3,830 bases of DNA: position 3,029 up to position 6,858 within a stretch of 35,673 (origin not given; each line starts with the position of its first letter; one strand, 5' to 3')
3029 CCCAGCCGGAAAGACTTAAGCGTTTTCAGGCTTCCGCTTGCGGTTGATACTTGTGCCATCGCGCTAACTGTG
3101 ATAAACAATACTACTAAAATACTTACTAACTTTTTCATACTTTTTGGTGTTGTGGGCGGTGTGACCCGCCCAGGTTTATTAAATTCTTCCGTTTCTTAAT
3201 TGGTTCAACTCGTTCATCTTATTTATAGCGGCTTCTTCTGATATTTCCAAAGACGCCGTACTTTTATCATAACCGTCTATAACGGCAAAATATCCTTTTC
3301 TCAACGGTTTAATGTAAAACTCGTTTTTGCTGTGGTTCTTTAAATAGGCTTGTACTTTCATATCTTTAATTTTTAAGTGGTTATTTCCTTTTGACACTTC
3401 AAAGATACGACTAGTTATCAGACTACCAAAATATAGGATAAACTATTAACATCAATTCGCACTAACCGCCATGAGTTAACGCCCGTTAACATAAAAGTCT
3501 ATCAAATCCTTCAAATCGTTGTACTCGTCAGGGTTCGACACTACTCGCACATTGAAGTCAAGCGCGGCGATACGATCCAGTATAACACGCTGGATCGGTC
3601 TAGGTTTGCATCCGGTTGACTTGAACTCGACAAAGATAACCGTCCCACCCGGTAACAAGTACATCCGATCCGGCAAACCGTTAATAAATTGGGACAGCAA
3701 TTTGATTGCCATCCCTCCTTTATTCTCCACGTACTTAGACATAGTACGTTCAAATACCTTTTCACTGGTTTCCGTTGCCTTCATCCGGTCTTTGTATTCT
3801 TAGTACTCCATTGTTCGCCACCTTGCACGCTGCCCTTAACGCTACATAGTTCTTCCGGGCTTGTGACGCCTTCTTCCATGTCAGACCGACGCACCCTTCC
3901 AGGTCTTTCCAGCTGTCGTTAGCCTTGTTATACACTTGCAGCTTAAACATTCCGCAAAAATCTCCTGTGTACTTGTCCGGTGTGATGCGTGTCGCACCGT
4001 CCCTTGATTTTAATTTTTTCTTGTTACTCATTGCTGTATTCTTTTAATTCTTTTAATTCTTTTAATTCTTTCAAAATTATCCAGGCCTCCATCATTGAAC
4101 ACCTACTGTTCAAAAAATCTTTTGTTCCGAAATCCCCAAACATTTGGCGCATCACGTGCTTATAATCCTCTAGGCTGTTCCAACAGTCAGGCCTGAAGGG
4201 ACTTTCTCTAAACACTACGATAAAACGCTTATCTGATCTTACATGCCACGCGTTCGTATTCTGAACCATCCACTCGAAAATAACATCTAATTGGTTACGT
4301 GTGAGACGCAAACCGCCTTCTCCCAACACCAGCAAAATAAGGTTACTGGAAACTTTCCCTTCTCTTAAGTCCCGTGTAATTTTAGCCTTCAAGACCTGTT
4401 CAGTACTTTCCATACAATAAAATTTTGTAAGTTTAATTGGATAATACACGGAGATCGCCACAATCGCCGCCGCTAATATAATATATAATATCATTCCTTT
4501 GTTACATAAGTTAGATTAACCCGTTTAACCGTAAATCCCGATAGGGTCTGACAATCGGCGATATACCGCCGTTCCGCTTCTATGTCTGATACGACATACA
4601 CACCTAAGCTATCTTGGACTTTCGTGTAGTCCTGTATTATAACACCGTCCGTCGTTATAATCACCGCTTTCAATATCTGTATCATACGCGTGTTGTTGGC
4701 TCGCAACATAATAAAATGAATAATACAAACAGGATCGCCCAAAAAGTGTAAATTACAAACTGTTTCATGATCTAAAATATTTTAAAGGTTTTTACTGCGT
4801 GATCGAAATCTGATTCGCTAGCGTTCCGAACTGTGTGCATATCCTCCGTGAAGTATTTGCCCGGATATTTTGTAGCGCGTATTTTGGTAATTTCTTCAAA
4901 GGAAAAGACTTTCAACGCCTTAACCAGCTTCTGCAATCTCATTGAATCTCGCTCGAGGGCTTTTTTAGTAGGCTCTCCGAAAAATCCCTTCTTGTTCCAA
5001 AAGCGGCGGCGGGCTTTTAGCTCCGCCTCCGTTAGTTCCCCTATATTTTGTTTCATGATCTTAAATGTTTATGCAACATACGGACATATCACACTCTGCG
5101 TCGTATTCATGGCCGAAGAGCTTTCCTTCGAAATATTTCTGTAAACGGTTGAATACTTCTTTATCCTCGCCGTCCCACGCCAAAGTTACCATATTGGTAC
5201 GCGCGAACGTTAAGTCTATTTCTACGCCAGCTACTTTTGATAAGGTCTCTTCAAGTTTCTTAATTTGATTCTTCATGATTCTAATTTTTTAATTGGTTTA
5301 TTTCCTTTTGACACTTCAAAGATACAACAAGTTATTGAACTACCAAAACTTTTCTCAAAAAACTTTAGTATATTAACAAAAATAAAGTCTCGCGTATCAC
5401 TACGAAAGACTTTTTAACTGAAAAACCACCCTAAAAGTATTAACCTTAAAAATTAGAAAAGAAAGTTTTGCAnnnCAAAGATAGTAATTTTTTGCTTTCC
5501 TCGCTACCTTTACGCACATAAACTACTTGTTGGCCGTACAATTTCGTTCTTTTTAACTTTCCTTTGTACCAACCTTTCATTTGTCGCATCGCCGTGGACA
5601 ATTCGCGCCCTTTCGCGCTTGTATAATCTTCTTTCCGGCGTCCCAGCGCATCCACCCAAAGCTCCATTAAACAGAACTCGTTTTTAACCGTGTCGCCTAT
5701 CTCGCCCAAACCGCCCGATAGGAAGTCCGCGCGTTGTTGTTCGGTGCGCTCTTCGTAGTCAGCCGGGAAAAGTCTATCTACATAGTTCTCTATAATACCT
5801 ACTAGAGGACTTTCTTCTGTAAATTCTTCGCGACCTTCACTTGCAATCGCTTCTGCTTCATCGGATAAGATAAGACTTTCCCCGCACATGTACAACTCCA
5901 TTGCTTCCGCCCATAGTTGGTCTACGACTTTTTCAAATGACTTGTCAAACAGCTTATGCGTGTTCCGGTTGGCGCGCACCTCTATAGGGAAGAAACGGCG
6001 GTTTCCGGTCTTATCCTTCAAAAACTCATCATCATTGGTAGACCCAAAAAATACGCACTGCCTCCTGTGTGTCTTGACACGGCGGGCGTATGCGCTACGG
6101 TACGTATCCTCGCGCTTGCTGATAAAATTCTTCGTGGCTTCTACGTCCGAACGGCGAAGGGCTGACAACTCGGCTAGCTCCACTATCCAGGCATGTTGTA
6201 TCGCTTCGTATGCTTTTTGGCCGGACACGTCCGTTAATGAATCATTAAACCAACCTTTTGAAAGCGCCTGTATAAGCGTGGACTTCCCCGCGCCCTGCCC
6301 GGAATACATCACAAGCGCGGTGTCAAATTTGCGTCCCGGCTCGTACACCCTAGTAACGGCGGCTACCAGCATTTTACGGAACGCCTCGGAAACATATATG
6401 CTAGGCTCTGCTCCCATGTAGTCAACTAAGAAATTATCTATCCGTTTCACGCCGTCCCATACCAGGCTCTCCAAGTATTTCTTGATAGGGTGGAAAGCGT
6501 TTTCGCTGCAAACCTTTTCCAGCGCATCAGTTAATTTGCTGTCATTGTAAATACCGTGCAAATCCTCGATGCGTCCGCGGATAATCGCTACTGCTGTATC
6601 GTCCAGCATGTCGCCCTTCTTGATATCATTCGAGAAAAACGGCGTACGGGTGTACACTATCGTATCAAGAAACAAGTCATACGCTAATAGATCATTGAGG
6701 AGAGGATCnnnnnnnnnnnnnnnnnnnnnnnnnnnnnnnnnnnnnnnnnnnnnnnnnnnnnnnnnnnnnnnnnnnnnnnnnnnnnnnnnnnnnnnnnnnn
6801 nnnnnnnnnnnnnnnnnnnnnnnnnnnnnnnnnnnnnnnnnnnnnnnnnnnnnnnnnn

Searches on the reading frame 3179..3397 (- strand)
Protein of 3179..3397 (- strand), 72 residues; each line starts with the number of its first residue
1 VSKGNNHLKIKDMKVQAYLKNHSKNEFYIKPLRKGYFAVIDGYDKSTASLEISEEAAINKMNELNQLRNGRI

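Call 37: search_protein_families(library=pfam, proteins=[window:3179-3397:-], max_evalue=0.1)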
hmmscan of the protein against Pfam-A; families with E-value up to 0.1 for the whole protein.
window:3179-3397:- (72 aa): 1 family
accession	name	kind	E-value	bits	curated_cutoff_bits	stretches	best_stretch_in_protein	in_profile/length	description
PF13473.12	Cupredoxin_1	-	0.0039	17.6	27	1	4-46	55-97/104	Cupredoxin-like domain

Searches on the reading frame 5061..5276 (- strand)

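Call 37: search_protein_families(library=pfam, proteins=[window:5061-5276:-], max_evalue=0.1)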
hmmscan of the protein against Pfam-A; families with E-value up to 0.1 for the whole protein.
window:5061-5276:- (71 aa): 1 family
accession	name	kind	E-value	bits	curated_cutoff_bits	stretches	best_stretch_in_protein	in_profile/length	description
PF24064.2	HTH_NPRL3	-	0.039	14.3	27.2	1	35-52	16-33/62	GATOR1 complex protein NPRL3, C-terminal HTH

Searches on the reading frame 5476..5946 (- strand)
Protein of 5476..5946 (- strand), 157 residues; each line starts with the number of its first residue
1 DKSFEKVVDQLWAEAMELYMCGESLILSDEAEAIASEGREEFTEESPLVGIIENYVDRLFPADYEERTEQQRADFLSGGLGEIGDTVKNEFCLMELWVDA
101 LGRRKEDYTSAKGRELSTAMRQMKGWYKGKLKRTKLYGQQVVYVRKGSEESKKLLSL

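Call 48: find_homologous_proteins(query=window:5476-5946:-, max_evalue=0.001)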
Query window:5476-5946:- (157 aa): 9 proteins with E <= 0.001 among 61 candidates.
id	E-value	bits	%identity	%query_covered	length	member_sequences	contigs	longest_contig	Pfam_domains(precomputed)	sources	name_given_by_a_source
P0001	6.9e-78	278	93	88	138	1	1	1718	-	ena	-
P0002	2.4e-77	276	92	87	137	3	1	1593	-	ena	-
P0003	1.1e-75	271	90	88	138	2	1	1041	-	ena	-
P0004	1.6e-74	267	87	90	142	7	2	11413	-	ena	-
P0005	2.1e-57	211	89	69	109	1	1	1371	-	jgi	jgi:hypothetical protein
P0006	1.0e-51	193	62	92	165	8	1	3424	-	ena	-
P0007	1.8e-42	163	83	61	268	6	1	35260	PF19263.6,PF05272.18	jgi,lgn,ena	jgi:predicted P-loop ATPase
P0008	5.7e-27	113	67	56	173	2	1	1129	PF05272.18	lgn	-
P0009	2.9e-25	107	90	38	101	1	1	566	-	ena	-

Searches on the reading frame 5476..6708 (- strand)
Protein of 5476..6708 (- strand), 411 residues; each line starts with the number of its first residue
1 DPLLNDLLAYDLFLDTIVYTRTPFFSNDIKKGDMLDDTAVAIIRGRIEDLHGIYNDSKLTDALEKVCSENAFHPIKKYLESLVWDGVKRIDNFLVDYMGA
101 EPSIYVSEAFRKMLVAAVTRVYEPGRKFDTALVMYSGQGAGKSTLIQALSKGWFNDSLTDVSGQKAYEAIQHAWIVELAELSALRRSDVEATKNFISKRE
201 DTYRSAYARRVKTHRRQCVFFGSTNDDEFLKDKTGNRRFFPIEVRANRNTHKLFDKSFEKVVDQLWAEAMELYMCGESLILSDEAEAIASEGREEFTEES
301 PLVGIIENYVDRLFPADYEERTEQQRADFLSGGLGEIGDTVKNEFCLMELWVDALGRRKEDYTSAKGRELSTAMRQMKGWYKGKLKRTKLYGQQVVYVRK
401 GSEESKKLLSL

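Call 50: find_homologous_proteins(query=window:5476-6708:-, max_evalue=1e-10)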
Query window:5476-6708:- (411 aa): 526 proteins with E <= 1e-10 among 8000 candidates; the best 120 are listed.
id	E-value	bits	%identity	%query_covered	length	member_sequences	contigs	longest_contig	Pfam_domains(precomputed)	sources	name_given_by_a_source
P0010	8.3e-254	860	93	100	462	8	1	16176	PF19263.6,PF05272.18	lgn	-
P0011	5.1e-187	640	70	98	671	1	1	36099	PF19263.6,PF05272.18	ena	-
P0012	7.4e-187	639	70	98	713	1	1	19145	PF19263.6,PF05272.18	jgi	jgi:predicted P-loop ATPase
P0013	2.2e-186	638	70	98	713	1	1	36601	PF19263.6,PF05272.18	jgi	jgi:predicted P-loop ATPase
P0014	9.5e-186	635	70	98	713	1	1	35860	PF19263.6,PF05272.18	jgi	jgi:predicted P-loop ATPase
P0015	2.8e-185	634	70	98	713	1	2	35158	PF19263.6,PF05272.18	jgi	jgi:predicted P-loop ATPase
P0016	7.0e-165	567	68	87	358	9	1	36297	PF19263.6,PF05272.18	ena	-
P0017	5.6e-156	537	60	97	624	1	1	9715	PF19263.6,PF05272.18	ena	-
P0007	3.1e-140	486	92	58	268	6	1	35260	PF19263.6,PF05272.18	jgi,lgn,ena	jgi:predicted P-loop ATPase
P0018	3.3e-96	341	68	55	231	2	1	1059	PF05272.18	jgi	jgi:putative DNA primase/helicase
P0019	5.1e-95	337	42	97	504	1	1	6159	PF19263.6,PF05272.18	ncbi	ncbi:MAG: VapE domain-containing protein, partial [Paraclostridium sp.]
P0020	1.1e-93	332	44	89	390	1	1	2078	PF19263.6,PF05272.18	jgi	jgi:predicted P-loop ATPase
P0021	1.0e-92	329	41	90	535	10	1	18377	PF19263.6,PF05272.18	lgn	-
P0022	3.7e-92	327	42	97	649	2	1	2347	PF19263.6,PF05272.18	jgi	jgi:predicted P-loop ATPase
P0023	1.2e-90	322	40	97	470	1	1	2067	PF19263.6,PF05272.18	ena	-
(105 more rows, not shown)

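Call 59: predict_structure(alignment_id=A5)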
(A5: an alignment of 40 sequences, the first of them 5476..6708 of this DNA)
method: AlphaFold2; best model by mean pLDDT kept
length: 411 residues; sequences in the alignment: 40
mean_pLDDT: 90.5   pTM: 0.79
mean pLDDT of the five models: 90.5, 90.1, 89.6, 89.1, 89.0
residues with pLDDT >= 90: 272; 70-90: 132; 50-70: 7; < 50: 0
segments of 3 or more residues with pLDDT < 50: none
pLDDT, mean of each block of 10 residues (from residue 1): 89 94 94 92 91 89 92 97 97 96 97 98 95 92 95 88 88 91 74 91 88 94 85 76 88 87 98 97 93 76 91 93 91 85 94 94 91 89 90 92 81 67
secondary structure, 60 per line:
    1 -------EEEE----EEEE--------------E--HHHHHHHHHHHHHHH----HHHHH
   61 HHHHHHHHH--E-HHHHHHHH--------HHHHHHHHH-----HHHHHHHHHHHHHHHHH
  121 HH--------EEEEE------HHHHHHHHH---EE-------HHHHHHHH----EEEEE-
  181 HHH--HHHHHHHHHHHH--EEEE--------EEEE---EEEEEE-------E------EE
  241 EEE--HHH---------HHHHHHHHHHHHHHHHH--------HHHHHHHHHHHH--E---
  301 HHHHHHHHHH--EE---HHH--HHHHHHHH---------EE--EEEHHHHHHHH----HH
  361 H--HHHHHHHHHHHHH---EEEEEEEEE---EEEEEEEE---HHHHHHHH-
elements in order: E8-11 E16-19 H37-51 H56-69 H74-81 H90-98 H104-122 E131-135 H142-150 H163-170 E175-179 H186-197 E200-203 E212-215 E219-224 E239-243 H258-274 H283-294 H301-310 H323-330 E344-346 H347-354 H364-376 E380-388 E392-399 H403-410

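Call 61: fold_search(model_id=the predicted structure, library=pdb)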
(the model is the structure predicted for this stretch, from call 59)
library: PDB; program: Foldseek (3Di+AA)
matches with E <= 10: 451; with E <= 0.001: 213
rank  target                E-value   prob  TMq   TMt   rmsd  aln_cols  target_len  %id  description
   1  7pds_C                5.5e-36  1.00  0.84  0.77   4.0       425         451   34  The structure of PriRep1 with dsDNA (released 2022-07-13)
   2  7pds_B                5.8e-36  1.00  0.83  0.76   4.3       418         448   35  The structure of PriRep1 with dsDNA (released 2022-07-13)
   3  7pds_A                9.2e-36  1.00  0.83  0.75   4.6       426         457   34  The structure of PriRep1 with dsDNA (released 2022-07-13)
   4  7pds_D                2.3e-35  1.00  0.84  0.77   3.5       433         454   34  The structure of PriRep1 with dsDNA (released 2022-07-13)
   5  7pds_F                1.1e-34  1.00  0.87  0.80   3.2       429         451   34  The structure of PriRep1 with dsDNA (released 2022-07-13)
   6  7pds_E                3.0e-34  1.00  0.84  0.77   3.5       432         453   34  The structure of PriRep1 with dsDNA (released 2022-07-13)
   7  6k9c_B                1.9e-10  1.00  0.48  0.48   8.6       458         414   14  The apo structure of NrS-1 C terminal region (305-718) (released 2020-04-08)
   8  6k9c_A                7.7e-10  1.00  0.47  0.47   8.6       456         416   15  The apo structure of NrS-1 C terminal region (305-718) (released 2020-04-08)
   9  6k9e_B                2.8e-09  1.00  0.44  0.44   9.2       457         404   14  The A form apo structure of NrS-1 C terminal region-CTR(305-718) (released 2020-06-17)
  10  6lrb_B                1.1e-08  1.00  0.48  0.48   8.4       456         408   15  The A form apo structure of NrS-1 C terminal region-CTR (released 2020-04-08)
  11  6k9e_A                1.4e-08  1.00  0.41  0.42  10.8       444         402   15  The A form apo structure of NrS-1 C terminal region-CTR(305-718) (released 2020-06-17)
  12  6k9e_C                1.6e-08  1.00  0.46  0.47   8.6       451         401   15  The A form apo structure of NrS-1 C terminal region-CTR(305-718) (released 2020-06-17)
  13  6lrb_F                2.2e-08  1.00  0.46  0.46   8.8       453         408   14  The A form apo structure of NrS-1 C terminal region-CTR (released 2020-04-08)
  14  6lrb_D                5.3e-08  1.00  0.47  0.47   8.7       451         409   15  The A form apo structure of NrS-1 C terminal region-CTR (released 2020-04-08)
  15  6lrb_A                6.3e-08  1.00  0.47  0.48   8.6       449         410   15  The A form apo structure of NrS-1 C terminal region-CTR (released 2020-04-08)
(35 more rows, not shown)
